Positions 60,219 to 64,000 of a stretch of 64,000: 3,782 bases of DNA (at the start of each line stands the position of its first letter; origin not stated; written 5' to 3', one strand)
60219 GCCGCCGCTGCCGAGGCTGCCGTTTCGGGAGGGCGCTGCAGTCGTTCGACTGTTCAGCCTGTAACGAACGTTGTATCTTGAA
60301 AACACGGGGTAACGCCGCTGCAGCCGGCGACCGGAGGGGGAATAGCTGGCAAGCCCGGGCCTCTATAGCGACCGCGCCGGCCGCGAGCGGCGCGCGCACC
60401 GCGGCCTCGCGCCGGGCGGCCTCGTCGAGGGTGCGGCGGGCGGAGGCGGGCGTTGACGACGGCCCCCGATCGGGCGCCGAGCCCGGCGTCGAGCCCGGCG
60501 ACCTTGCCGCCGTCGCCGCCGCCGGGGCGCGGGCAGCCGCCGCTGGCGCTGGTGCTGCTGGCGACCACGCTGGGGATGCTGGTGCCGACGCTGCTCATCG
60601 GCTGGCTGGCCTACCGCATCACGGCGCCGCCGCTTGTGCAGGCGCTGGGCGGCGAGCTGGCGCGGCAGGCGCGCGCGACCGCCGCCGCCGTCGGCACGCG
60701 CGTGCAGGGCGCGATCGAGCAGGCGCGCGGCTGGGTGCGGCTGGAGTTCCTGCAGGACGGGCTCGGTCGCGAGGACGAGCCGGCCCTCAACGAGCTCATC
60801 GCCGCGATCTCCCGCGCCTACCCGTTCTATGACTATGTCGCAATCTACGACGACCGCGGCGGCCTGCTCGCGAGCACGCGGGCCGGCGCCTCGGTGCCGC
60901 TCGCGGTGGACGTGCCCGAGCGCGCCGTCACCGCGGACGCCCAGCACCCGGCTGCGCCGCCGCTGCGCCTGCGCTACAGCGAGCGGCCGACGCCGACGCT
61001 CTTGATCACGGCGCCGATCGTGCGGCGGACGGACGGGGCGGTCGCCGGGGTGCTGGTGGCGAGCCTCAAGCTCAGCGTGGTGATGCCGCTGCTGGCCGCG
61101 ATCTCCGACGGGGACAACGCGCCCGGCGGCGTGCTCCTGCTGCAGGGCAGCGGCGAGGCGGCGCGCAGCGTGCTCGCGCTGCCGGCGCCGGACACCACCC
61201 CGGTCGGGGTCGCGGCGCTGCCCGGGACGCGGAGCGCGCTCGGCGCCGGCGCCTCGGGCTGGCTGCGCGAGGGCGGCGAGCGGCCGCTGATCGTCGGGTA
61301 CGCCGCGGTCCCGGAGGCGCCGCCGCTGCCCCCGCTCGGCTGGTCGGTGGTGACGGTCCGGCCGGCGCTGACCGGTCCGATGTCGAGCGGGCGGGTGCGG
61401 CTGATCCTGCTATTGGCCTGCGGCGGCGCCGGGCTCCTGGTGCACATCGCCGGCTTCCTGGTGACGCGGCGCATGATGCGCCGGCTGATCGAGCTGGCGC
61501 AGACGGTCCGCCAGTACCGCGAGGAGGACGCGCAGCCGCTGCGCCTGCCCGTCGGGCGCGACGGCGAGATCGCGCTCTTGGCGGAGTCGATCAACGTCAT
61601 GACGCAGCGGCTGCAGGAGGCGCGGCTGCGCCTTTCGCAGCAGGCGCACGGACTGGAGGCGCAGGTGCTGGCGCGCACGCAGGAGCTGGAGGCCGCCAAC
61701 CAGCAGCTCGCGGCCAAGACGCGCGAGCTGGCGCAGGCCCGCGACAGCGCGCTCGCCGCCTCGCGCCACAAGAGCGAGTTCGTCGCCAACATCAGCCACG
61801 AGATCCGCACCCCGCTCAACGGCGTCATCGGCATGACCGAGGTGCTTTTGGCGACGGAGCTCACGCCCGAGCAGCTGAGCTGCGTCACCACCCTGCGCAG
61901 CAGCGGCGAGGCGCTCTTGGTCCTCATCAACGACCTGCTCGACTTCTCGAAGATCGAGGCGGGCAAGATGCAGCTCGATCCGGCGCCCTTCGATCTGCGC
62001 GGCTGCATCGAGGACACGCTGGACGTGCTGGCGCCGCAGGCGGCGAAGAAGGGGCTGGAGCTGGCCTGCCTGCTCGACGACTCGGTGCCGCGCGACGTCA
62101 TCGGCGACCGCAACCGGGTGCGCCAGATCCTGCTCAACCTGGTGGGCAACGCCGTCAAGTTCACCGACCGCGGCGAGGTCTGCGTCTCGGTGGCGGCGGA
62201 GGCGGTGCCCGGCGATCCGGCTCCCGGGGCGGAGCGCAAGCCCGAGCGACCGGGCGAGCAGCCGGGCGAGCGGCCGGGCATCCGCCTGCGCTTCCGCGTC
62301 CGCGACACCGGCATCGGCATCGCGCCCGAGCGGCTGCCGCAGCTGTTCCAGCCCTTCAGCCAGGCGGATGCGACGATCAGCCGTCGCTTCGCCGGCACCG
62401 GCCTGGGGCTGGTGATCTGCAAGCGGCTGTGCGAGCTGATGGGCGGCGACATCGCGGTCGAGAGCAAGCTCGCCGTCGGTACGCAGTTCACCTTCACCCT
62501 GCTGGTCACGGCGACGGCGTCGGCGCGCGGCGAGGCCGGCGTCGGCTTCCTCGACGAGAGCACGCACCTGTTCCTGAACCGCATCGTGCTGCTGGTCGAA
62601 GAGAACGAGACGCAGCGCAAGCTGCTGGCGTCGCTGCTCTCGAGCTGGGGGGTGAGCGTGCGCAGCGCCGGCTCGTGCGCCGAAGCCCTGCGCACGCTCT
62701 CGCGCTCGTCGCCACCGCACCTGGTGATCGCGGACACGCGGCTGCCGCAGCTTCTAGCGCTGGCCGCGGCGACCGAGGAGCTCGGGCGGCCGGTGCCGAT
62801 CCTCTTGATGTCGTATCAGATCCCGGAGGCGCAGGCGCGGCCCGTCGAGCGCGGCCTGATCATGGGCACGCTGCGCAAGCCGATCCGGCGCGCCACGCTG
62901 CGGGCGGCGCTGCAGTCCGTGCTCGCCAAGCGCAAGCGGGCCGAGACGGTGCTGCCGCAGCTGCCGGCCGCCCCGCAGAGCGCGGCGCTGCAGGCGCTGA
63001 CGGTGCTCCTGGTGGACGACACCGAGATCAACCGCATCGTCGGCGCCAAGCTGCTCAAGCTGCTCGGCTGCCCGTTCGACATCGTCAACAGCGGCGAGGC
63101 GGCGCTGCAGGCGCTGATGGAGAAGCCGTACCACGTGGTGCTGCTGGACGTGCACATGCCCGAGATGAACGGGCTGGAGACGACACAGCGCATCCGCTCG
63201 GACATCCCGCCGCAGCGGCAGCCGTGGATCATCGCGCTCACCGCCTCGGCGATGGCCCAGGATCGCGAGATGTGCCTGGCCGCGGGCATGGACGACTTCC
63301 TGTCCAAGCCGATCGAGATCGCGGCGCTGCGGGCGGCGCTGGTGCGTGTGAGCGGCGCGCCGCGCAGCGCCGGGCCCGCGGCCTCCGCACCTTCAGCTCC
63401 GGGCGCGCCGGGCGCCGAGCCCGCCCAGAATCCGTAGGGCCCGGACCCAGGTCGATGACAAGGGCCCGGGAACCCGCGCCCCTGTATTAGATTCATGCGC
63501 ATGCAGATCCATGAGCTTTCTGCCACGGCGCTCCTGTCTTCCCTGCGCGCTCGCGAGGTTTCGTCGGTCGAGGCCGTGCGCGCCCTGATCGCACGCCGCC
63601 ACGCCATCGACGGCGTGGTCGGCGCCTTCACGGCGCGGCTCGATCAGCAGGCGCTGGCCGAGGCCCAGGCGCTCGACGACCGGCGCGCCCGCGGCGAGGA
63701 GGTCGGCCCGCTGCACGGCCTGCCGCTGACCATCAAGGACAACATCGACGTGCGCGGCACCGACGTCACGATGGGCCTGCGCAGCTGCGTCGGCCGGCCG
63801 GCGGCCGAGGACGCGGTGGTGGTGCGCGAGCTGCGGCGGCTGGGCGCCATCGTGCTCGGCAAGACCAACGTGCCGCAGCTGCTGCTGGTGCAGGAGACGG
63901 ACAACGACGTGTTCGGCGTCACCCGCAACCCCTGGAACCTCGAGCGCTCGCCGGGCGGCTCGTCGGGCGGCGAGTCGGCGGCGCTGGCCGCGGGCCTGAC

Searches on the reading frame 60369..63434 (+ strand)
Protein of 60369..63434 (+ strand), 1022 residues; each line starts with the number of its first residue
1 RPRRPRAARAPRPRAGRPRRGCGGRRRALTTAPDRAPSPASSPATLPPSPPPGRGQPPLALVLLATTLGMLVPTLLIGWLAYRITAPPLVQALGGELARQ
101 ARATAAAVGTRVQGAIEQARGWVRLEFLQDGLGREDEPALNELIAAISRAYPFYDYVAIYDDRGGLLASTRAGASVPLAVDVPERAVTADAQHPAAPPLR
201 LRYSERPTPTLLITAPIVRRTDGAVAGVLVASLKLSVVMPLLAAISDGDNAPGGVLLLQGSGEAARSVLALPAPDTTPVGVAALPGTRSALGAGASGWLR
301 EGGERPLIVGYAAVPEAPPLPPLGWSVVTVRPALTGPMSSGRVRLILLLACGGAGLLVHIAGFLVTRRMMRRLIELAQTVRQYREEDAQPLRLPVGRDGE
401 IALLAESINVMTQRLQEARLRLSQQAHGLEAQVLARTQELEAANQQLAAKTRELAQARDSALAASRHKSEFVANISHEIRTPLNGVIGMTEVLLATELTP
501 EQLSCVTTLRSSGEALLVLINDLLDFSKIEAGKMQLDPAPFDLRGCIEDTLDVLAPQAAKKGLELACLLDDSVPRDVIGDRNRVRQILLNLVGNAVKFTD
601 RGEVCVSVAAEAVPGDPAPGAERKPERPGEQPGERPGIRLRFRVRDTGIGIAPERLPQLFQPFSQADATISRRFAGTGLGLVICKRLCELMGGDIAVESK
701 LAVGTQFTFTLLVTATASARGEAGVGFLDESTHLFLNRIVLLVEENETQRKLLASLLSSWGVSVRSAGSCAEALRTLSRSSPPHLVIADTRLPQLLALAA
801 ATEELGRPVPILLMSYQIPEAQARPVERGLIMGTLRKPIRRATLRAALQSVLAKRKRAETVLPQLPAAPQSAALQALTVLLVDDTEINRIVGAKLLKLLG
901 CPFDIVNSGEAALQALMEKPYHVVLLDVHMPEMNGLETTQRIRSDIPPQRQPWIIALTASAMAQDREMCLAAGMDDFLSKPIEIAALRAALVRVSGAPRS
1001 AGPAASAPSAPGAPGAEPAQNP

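Call 42: search_protein_families(library=pfam, proteins=[window:60369-63434:+], max_evalue=0.001)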
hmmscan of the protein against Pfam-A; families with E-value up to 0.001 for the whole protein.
window:60369-63434:+ (1022 aa): 5 families
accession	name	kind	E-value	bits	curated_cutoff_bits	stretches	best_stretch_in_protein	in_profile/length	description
PF00072.30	Response_reg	-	9e-36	122.9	30.2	2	879-991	1-110/111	Response regulator receiver domain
PF02518.31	HATPase_c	-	1.8e-26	93.2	26.4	1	579-712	1-108/111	Histidine kinase-, DNA gyrase B-, and HSP90-like ATPase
PF00512.31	HisKA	-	1.4e-20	73.5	26.9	1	468-532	2-66/66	His Kinase A (phospho-acceptor) domain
PF02743.24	dCache_1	-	6.2e-10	39.5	45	1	96-250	10-167/240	Cache domain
PF00672.30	HAMP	-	1.2e-06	29.2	25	1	364-417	1-53/53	HAMP domain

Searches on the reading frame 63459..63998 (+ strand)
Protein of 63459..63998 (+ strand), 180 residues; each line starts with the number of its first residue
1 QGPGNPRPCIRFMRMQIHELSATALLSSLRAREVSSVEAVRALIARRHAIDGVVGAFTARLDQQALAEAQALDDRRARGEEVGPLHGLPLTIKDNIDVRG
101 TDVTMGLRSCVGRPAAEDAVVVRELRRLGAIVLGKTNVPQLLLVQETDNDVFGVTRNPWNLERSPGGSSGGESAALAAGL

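Call 71: search_protein_families(library=pfam, proteins=[window:63459-63998:+], max_evalue=0.0001)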
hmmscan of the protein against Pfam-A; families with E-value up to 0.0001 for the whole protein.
window:63459-63998:+ (180 aa): 1 family
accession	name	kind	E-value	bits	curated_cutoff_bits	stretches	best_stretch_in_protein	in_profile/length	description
PF01425.27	Amidase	-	3.4e-50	171.8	27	1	38-180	1-142/445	Amidase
